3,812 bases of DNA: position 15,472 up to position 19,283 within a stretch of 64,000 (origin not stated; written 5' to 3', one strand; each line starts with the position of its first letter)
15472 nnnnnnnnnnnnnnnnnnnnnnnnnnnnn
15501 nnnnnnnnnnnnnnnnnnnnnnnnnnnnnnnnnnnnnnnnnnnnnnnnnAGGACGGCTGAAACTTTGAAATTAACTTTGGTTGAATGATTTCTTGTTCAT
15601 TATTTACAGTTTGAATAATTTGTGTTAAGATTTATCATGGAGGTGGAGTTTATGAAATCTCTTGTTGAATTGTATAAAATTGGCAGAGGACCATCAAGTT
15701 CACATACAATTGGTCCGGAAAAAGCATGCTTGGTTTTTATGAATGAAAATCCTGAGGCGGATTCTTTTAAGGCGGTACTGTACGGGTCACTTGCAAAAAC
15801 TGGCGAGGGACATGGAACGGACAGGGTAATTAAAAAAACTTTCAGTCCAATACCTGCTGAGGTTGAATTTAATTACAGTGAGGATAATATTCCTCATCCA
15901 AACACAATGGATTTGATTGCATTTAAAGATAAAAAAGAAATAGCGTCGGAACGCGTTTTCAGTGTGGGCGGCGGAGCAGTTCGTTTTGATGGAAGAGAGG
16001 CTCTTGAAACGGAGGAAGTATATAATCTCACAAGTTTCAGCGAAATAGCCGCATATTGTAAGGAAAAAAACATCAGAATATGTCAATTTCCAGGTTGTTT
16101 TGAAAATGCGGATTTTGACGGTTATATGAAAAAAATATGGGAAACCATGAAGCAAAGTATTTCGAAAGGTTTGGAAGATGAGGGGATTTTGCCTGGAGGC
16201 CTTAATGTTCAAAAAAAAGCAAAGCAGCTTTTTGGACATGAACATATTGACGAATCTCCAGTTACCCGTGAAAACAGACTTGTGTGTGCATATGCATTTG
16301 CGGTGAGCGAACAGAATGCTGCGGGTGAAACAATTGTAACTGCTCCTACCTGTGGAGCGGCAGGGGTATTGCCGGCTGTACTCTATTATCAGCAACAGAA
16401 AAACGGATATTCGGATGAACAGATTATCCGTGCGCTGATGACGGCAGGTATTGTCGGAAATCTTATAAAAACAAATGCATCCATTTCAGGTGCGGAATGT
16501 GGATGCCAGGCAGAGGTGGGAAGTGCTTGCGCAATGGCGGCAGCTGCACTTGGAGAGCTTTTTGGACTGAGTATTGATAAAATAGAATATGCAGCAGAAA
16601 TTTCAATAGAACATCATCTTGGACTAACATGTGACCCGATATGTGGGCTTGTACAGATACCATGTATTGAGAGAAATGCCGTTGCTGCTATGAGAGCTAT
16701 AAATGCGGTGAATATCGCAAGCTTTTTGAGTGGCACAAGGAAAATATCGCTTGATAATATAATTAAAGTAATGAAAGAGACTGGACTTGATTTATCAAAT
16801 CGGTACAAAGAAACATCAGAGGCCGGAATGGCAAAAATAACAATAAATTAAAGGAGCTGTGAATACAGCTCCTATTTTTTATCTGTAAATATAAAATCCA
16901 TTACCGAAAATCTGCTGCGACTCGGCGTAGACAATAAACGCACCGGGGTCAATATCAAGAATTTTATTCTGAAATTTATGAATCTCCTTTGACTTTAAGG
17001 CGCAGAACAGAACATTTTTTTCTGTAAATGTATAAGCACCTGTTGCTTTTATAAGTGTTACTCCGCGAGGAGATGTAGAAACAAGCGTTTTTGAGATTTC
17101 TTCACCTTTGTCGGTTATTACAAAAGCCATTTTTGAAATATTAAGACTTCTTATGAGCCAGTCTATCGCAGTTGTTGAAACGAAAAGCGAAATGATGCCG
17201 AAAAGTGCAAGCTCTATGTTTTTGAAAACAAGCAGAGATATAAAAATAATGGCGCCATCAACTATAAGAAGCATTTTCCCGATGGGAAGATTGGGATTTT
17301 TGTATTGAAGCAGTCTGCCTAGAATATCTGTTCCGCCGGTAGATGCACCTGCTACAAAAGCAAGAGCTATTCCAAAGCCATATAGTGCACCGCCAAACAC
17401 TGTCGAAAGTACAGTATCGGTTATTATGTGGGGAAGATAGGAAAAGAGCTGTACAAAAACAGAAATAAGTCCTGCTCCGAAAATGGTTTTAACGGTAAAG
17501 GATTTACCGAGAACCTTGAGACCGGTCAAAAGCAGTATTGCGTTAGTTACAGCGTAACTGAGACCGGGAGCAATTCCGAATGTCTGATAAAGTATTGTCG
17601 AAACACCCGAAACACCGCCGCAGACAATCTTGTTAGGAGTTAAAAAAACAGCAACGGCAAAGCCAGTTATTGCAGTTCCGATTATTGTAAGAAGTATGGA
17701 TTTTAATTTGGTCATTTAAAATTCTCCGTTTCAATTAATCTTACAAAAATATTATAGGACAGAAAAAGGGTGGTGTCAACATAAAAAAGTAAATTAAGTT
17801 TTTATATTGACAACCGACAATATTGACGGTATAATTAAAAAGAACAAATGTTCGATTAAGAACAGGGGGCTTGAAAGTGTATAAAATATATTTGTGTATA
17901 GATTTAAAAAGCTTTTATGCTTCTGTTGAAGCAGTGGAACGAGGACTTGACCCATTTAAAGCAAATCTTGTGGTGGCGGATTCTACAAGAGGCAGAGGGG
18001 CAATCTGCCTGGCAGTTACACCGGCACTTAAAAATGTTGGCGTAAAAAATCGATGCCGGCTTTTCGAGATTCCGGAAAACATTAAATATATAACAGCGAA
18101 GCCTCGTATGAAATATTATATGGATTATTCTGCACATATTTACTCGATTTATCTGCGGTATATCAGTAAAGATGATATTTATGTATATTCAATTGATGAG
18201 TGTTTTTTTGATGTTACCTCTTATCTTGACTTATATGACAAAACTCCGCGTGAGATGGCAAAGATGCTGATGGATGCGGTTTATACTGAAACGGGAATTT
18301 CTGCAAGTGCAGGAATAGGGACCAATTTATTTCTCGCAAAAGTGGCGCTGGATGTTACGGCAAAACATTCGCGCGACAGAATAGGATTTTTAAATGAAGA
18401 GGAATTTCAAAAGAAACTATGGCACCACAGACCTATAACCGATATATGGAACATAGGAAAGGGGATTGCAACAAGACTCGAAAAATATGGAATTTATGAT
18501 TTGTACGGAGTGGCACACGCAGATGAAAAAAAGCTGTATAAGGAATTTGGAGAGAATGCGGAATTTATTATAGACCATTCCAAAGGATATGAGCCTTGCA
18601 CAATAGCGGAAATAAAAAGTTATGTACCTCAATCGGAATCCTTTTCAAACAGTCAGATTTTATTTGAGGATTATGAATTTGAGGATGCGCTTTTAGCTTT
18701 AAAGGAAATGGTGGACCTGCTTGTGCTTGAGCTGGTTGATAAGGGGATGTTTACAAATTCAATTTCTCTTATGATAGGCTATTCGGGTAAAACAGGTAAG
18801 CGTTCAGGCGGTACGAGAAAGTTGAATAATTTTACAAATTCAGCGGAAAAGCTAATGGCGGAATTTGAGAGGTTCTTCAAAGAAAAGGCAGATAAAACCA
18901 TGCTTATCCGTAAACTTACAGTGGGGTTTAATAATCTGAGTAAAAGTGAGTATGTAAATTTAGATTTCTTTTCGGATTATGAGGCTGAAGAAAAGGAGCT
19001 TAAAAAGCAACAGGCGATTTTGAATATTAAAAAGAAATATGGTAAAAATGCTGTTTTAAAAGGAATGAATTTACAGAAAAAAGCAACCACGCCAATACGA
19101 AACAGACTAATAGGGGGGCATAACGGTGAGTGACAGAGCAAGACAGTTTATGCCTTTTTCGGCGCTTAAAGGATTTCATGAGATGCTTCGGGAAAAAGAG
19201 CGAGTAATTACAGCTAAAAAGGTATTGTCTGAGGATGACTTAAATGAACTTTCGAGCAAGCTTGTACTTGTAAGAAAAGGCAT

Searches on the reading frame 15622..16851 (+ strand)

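Call 44: search_protein_families(library=pfam, proteins=[window:15622-16851:+], max_evalue=0.00001)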
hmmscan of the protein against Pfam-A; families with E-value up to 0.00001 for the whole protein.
window:15622-16851:+ (409 aa): 2 families
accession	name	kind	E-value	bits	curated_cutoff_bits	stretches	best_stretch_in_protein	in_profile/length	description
PF03313.21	SDH_alpha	-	4.1e-79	266.4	26.4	1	162-404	23-260/260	Serine dehydratase alpha chain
PF03315.21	SDH_beta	-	2e-23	83.9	26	1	13-70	1-64/155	Serine dehydratase beta chain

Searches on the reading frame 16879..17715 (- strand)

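Call 44: search_protein_families(library=pfam, proteins=[window:16879-17715:-], max_evalue=0.00001)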
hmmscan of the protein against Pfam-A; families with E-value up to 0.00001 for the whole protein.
window:16879-17715:- (278 aa): 2 families
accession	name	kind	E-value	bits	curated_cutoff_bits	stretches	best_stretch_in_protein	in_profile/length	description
PF02588.21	YitT_membrane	-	8.2e-56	189.1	24.3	1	7-211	2-204/205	Uncharacterised 5xTM membrane BCR, YitT family COG1284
PF10035.14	DUF2179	-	1.1e-16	60.8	22.8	1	217-271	1-55/55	Uncharacterized protein conserved in bacteria (DUF2179)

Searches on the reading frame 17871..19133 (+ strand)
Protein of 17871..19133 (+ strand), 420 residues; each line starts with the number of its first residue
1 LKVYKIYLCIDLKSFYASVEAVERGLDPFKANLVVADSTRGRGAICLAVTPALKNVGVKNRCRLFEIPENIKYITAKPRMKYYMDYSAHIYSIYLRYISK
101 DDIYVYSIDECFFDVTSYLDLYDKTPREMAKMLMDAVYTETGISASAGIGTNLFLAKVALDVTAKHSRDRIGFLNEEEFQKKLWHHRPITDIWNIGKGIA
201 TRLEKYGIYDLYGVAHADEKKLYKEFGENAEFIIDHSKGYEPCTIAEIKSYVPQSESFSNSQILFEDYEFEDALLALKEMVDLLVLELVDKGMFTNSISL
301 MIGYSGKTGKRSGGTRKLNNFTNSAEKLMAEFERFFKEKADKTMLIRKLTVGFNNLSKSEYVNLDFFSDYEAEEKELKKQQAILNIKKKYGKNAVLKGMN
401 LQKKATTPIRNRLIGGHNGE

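Call 44: search_protein_families(library=pfam, proteins=[window:17871-19133:+], max_evalue=0.00001)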
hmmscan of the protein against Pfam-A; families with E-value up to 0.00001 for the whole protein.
window:17871-19133:+ (420 aa): 3 families
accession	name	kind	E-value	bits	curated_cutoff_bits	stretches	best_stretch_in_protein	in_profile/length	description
PF00817.25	IMS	-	8.6e-30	104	23.2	1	10-160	1-147/148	impB/mucB/samB family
PF11799.13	IMS_C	-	2.3e-11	44.5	20.7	1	256-365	2-108/109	impB/mucB/samB family C-terminal domain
PF11798.14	IMS_HHH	-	1.1e-06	28.9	24.4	1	177-208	2-32/32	IMS family HHH motif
